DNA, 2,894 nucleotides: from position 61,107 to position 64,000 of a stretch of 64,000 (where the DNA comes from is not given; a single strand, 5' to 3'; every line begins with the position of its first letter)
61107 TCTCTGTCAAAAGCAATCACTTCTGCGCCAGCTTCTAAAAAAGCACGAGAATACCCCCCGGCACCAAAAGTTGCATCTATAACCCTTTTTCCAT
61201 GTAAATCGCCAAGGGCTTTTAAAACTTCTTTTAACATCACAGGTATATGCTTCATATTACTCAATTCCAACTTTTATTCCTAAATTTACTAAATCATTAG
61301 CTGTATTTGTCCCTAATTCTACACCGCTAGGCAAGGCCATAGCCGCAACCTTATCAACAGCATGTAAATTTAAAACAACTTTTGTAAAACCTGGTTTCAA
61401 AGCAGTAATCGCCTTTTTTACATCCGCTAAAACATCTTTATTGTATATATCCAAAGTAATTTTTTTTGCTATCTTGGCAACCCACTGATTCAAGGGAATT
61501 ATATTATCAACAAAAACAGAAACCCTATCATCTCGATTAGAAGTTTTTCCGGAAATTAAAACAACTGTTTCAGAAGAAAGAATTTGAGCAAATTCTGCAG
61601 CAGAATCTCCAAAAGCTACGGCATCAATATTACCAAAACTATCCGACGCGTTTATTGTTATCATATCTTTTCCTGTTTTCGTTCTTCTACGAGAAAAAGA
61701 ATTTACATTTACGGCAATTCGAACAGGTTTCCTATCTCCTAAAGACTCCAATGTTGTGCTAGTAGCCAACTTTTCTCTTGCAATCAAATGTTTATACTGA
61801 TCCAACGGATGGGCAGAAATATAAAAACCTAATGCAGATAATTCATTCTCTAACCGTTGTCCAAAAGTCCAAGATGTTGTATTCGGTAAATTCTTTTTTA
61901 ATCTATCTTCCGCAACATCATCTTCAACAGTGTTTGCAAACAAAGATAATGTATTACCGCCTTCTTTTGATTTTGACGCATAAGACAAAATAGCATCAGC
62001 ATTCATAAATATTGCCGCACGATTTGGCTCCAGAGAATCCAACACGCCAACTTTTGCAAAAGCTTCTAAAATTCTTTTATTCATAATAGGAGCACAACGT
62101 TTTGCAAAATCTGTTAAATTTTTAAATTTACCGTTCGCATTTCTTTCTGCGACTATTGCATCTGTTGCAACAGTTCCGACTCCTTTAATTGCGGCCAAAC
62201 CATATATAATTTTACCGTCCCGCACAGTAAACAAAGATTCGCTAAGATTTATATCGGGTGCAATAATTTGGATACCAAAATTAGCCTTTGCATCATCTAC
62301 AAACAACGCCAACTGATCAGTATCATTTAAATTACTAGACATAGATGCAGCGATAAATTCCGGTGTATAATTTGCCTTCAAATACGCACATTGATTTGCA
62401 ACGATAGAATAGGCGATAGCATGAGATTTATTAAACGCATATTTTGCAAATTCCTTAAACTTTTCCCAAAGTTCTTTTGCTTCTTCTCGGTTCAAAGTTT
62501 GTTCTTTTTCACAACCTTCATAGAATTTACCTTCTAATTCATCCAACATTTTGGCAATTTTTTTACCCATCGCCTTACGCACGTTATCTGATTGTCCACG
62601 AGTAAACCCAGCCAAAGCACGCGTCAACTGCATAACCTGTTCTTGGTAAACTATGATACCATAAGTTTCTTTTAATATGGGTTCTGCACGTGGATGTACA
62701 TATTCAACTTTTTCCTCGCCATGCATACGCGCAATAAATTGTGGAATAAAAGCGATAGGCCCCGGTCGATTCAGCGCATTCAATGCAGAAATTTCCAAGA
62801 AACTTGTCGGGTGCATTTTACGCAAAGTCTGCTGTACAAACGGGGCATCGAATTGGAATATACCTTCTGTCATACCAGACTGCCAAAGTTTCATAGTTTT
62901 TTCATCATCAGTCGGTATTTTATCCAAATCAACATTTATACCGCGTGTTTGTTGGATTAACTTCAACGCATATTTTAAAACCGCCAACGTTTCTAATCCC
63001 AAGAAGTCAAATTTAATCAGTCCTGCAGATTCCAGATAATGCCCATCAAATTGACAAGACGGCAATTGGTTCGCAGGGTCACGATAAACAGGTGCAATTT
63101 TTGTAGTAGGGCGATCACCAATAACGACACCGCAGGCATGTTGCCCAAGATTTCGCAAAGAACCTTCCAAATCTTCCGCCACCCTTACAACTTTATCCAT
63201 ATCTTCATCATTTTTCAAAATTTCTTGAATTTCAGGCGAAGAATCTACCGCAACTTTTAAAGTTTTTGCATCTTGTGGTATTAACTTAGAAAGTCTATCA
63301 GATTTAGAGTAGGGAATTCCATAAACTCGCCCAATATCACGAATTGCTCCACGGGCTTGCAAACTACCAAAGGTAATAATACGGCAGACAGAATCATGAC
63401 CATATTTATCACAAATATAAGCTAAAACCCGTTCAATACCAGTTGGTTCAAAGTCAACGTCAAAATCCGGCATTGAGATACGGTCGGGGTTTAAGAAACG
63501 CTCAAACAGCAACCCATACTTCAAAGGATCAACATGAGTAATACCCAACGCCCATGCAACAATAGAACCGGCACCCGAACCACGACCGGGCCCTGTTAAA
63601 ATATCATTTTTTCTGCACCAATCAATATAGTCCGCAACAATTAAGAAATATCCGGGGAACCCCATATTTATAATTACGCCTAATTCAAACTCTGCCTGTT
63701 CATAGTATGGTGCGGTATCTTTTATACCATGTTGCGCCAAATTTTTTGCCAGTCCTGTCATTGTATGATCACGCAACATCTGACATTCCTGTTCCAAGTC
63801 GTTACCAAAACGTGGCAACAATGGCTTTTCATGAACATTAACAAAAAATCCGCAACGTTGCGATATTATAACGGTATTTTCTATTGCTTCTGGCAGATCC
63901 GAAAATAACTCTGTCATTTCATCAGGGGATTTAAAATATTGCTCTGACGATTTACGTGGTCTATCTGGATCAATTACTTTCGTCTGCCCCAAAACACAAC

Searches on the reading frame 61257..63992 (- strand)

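Call 11: search_protein_families(library=pfam, proteins=[window:61257-63992:-], max_evalue=0.001)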
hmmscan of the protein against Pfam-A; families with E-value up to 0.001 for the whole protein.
window:61257-63992:- (911 aa): 4 families
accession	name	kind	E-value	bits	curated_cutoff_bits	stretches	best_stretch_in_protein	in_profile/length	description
PF07733.18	DNA_pol3_alpha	-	5.2e-90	302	23.9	1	72-332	2-260/260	Bacterial DNA polymerase III alpha NTPase domain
PF17657.6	DNA_pol3_finger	-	4.8e-57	192.3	22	1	335-497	1-165/166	Bacterial DNA polymerase III alpha subunit finger domain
PF14579.12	HHH_6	-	4.2e-26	91.4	25.6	1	573-660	1-89/90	Helix-hairpin-helix motif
PF01336.31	tRNA_anti-codon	-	2.3e-09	37.5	27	1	766-834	10-75/75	OB-fold nucleic acid binding domain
